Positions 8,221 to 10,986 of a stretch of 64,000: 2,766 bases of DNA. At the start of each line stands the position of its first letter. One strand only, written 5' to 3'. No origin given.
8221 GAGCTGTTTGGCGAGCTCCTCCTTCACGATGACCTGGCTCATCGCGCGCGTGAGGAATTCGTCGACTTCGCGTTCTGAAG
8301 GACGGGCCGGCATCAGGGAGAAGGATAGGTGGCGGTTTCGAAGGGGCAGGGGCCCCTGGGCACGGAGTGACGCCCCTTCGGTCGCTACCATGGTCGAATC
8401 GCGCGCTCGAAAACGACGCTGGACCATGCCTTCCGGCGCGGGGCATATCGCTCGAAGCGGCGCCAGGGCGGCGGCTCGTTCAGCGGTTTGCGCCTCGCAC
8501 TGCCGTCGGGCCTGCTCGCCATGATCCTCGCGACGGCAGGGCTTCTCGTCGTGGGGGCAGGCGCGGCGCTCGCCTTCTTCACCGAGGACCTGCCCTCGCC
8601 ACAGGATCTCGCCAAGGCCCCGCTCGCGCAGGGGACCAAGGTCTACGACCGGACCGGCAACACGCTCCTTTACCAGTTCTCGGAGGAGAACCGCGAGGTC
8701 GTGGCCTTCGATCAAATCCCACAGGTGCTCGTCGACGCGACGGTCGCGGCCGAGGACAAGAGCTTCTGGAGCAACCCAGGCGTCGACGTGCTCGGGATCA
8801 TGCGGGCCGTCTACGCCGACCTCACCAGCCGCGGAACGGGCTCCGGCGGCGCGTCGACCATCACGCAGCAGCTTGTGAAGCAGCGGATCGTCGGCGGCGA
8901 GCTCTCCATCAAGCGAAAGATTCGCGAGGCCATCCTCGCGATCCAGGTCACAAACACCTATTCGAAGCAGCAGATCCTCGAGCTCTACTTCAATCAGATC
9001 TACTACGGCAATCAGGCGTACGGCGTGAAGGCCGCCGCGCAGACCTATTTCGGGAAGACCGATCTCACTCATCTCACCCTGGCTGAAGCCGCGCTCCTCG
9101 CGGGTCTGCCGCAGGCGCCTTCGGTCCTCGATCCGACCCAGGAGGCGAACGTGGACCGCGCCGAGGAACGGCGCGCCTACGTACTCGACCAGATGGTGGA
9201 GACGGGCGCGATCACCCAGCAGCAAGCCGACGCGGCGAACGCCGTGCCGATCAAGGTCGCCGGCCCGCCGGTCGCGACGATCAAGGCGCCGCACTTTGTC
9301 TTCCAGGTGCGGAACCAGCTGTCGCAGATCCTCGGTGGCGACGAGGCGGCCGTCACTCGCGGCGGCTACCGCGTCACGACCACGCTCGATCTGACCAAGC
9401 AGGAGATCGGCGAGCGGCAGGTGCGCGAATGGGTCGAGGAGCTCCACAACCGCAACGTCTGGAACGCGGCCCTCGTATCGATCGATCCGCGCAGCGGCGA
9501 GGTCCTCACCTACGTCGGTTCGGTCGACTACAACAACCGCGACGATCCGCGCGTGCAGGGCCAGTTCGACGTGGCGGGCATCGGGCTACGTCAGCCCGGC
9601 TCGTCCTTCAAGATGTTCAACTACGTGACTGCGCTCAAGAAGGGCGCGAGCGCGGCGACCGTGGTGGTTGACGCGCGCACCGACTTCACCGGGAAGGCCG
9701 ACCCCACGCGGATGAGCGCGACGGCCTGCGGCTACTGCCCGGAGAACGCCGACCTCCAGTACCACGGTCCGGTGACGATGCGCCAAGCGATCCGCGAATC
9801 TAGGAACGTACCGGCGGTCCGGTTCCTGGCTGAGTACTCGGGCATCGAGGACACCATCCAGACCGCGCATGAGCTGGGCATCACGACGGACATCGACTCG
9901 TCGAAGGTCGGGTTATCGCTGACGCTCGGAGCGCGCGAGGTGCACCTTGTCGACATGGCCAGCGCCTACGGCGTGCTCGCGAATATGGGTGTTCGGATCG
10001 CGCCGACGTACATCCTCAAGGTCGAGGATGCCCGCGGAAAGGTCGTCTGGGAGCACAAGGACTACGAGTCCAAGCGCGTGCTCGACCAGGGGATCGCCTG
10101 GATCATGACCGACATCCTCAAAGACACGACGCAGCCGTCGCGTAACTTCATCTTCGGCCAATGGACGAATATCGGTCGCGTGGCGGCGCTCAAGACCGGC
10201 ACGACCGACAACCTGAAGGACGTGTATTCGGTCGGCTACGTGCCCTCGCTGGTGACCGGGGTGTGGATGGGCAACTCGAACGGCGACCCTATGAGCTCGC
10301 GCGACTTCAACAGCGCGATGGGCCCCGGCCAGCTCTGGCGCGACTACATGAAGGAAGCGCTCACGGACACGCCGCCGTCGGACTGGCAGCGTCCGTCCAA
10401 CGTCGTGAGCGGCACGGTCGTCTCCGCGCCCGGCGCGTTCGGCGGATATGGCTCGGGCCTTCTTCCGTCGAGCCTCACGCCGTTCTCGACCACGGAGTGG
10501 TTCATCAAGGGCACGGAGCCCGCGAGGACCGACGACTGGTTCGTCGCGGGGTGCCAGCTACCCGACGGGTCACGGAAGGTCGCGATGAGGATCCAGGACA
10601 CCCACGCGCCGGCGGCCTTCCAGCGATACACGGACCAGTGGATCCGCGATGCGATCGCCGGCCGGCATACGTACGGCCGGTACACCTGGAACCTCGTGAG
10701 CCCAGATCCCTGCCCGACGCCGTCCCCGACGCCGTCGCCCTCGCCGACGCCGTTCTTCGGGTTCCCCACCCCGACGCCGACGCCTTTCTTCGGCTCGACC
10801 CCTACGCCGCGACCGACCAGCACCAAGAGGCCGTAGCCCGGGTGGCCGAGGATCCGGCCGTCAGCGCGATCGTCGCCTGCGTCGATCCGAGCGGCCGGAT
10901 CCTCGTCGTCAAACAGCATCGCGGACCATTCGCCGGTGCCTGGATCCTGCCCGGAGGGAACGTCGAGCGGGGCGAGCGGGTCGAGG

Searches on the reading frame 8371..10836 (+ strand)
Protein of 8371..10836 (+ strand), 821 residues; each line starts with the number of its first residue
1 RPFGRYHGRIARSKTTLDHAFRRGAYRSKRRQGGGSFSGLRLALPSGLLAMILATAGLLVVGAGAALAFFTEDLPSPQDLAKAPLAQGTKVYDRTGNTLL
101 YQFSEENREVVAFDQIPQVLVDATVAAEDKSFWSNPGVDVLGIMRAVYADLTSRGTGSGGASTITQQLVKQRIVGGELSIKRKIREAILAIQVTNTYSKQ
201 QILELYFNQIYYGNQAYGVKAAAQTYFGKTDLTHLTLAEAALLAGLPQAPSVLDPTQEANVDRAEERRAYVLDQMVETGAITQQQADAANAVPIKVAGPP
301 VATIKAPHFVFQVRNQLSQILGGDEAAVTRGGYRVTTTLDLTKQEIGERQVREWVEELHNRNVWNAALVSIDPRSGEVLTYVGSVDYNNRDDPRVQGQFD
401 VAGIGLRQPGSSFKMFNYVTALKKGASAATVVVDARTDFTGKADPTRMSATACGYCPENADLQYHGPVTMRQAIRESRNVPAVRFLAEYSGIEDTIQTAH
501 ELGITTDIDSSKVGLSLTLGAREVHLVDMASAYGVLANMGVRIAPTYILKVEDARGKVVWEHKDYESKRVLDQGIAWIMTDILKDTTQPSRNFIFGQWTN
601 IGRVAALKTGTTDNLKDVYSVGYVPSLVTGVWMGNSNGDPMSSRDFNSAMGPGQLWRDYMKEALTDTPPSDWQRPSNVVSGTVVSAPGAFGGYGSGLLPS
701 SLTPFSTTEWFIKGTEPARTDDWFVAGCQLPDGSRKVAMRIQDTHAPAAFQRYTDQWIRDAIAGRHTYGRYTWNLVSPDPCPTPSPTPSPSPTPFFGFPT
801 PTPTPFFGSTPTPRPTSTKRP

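Call 5: search_protein_families(library=pfam, proteins=[window:8371-10836:+], max_evalue=0.001)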
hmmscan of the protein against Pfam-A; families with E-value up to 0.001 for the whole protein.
window:8371-10836:+ (821 aa): 2 families
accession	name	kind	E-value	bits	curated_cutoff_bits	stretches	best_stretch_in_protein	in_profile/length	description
PF00912.28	Transgly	-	1.1e-59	201.3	27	1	99-275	4-177/178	Transglycosylase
PF00905.27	Transpeptidase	-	2.7e-15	56.8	22.1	1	368-616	3-246/299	Penicillin binding protein transpeptidase domain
